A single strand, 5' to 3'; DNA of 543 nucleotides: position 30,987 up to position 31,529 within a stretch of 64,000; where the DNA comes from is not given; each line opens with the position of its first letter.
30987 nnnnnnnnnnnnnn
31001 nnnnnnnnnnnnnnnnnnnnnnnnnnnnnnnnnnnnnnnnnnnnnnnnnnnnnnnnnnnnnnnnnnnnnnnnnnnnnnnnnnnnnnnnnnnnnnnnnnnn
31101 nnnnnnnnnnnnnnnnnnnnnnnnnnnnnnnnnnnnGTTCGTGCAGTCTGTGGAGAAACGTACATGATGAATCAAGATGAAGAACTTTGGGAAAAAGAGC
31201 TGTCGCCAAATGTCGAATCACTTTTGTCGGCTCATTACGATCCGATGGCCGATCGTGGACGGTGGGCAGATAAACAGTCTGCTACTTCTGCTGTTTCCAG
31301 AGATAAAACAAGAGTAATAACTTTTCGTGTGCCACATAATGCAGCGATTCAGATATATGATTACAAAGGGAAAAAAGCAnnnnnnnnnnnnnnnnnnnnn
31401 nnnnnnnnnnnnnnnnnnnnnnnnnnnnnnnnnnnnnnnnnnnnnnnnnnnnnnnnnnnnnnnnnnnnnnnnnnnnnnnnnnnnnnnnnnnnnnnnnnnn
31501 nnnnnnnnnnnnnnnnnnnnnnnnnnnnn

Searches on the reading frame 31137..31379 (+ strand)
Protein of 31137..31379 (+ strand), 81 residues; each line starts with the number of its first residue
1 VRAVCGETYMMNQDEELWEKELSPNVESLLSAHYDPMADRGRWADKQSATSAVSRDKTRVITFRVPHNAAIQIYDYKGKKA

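Call 5: find_homologous_proteins(query=window:31137-31379:+)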
Query seq(81 aa) (81 aa): 102 proteins with E <= 0.001 among 103 candidates.
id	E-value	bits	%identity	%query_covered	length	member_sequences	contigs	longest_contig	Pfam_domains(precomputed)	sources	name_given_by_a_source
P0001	2.4e-27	112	72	100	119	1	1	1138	PF17795.7,PF17796.7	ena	-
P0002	1.6e-26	109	70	100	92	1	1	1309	PF17795.7,PF17796.7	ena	-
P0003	3.6e-26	108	65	100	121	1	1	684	PF17795.7,PF17796.7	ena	-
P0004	4.3e-26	108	69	100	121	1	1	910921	PF17795.7,PF17796.7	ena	-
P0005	1.6e-25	106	64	100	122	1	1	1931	PF17795.7,PF17796.7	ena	-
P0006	1.7e-25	106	70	100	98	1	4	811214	PF17795.7,PF17796.7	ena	-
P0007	3.7e-25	105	65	100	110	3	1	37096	PF17795.7,PF17796.7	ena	-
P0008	5.6e-25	105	71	89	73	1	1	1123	PF17795.7,PF17796.7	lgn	-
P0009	6.8e-25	104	67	100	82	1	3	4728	PF17795.7,PF17796.7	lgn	-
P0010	7.3e-25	104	67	100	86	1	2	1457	PF17795.7,PF17796.7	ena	-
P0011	9.2e-25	104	64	100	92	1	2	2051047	PF17795.7,PF17796.7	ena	-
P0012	1.2e-24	104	68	100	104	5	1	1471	PF17795.7,PF17796.7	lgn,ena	-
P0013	1.4e-24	103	64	100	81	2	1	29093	PF17795.7,PF17796.7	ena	-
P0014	1.5e-24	103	64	100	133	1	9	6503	PF17795.7,PF17796.7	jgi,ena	-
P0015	1.6e-24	103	61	100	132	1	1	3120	PF17795.7,PF17796.7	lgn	-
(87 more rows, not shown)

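Call 6: search_protein_families(library=pfam, proteins=[window:31137-31379:+])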
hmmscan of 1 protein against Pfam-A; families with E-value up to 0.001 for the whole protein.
seq(81 aa): 2 families
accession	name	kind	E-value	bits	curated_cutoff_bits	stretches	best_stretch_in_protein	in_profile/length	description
PF17796.6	Vault_4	-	9.3e-11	42.2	22.9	1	2-40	21-61/63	Major Vault Protein repeat domain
PF17795.6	Vault_3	-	3.5e-07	30.7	28.8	1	60-81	1-22/62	Major Vault Protein Repeat domain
